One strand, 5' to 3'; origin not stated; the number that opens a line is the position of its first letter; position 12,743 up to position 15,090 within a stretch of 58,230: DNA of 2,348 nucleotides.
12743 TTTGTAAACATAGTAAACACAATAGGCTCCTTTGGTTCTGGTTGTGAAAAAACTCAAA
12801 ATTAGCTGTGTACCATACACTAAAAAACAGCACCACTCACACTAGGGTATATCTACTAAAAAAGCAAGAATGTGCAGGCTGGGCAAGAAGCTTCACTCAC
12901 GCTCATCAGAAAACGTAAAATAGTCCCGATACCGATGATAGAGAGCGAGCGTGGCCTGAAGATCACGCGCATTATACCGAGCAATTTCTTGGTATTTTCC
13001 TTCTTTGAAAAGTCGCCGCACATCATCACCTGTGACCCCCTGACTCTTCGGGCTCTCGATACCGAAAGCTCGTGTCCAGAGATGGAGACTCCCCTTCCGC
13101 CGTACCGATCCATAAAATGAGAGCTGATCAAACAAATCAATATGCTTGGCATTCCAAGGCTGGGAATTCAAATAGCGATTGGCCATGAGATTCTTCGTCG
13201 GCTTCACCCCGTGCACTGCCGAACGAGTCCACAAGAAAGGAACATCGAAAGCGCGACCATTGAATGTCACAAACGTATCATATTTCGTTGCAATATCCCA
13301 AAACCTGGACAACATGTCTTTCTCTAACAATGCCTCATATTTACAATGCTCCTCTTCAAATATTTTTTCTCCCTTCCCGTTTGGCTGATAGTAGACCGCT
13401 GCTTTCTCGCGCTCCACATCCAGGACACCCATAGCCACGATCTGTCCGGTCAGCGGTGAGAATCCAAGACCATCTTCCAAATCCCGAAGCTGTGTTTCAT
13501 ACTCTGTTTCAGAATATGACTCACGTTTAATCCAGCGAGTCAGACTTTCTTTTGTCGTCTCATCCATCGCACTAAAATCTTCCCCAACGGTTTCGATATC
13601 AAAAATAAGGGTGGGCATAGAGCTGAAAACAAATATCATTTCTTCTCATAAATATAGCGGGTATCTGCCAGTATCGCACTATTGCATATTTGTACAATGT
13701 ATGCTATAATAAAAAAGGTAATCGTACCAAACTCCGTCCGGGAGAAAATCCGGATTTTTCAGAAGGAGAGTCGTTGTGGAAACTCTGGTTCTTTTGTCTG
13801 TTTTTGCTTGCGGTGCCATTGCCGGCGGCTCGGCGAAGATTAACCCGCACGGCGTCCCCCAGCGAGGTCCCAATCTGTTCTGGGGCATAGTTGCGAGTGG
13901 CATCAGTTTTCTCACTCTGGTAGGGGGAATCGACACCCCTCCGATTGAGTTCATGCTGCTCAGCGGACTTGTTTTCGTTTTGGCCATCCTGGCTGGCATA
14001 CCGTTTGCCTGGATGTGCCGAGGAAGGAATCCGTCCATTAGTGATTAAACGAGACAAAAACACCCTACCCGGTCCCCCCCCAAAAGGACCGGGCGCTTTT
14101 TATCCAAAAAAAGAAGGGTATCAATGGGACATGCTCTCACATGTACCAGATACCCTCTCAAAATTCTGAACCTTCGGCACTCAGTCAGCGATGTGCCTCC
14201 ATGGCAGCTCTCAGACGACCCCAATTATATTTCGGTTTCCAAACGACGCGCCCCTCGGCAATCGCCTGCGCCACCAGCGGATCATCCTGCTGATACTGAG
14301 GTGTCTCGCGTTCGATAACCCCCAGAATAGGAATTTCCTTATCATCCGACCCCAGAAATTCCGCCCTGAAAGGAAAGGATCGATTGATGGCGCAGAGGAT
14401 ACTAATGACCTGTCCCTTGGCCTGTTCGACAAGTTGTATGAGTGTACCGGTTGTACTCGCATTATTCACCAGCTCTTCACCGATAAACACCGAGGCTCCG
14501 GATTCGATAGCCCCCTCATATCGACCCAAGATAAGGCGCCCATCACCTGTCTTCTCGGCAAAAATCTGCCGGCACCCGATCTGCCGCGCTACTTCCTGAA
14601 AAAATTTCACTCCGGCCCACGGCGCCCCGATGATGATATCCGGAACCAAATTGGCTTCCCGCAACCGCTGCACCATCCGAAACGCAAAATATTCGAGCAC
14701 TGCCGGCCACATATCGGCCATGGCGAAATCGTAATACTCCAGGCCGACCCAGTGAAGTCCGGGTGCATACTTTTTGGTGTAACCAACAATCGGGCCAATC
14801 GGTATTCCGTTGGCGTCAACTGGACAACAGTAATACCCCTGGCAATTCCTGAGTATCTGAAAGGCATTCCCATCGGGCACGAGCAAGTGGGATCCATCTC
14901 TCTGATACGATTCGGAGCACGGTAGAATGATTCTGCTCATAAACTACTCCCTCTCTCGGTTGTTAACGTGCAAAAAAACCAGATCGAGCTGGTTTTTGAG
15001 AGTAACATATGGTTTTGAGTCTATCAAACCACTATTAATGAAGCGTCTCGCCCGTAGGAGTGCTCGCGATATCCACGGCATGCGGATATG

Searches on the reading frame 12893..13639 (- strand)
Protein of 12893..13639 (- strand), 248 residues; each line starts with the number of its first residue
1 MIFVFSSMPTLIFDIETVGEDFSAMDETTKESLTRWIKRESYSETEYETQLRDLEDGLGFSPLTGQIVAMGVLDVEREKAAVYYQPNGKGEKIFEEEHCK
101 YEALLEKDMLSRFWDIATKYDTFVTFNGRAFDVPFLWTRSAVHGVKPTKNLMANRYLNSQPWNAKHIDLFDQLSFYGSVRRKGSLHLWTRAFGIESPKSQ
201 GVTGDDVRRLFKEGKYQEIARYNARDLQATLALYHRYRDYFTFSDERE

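Call 35: search_protein_families(library=pfam, proteins=[window:12893-13639:-], max_evalue=0.001)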
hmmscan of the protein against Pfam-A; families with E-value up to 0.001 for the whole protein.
window:12893-13639:- (248 aa): 3 families
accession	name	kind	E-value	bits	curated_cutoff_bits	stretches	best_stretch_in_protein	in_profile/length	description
PF10108.15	DNA_pol_B_exo2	-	3.2e-22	79.7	24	1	102-238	33-174/213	Predicted 3'-5' exonuclease related to the exonuclease domain of PolB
PF13482.12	RNase_H_2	-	7.9e-14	52.4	22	1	59-236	9-163/165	RNase_H superfamily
PF03104.25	DNA_pol_B_exo1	-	2.5e-06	27.5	23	1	12-146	68-185/242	DNA polymerase family B, exonuclease domain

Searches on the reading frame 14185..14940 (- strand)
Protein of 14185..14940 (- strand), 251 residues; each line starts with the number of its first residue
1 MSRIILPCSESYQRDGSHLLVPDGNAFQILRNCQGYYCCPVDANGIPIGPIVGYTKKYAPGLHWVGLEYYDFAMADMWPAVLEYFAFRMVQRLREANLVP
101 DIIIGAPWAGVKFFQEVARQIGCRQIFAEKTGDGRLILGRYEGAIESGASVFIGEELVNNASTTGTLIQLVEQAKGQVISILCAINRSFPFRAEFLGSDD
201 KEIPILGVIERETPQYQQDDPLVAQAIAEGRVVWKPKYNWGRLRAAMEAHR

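Call 35: search_protein_families(library=pfam, proteins=[window:14185-14940:-], max_evalue=0.001)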
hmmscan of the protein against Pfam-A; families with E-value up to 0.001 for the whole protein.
window:14185-14940:- (251 aa): 0 families

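Call 39: search_protein_families(library=ncbifam, proteins=[window:14185-14940:-], max_evalue=0.01)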
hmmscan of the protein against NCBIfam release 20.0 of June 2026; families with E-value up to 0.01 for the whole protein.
window:14185-14940:- (251 aa): 2 families
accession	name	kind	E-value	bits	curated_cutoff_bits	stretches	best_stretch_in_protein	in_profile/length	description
TIGR01367.1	pyrE_Therm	equivalog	1.8e-13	50.5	150.25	1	78-224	37-176/187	orotate phosphoribosyltransferase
NF004689.0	PRK06031.1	equivalog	0.0057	15.9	175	0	80-124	67-109/233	phosphoribosyltransferase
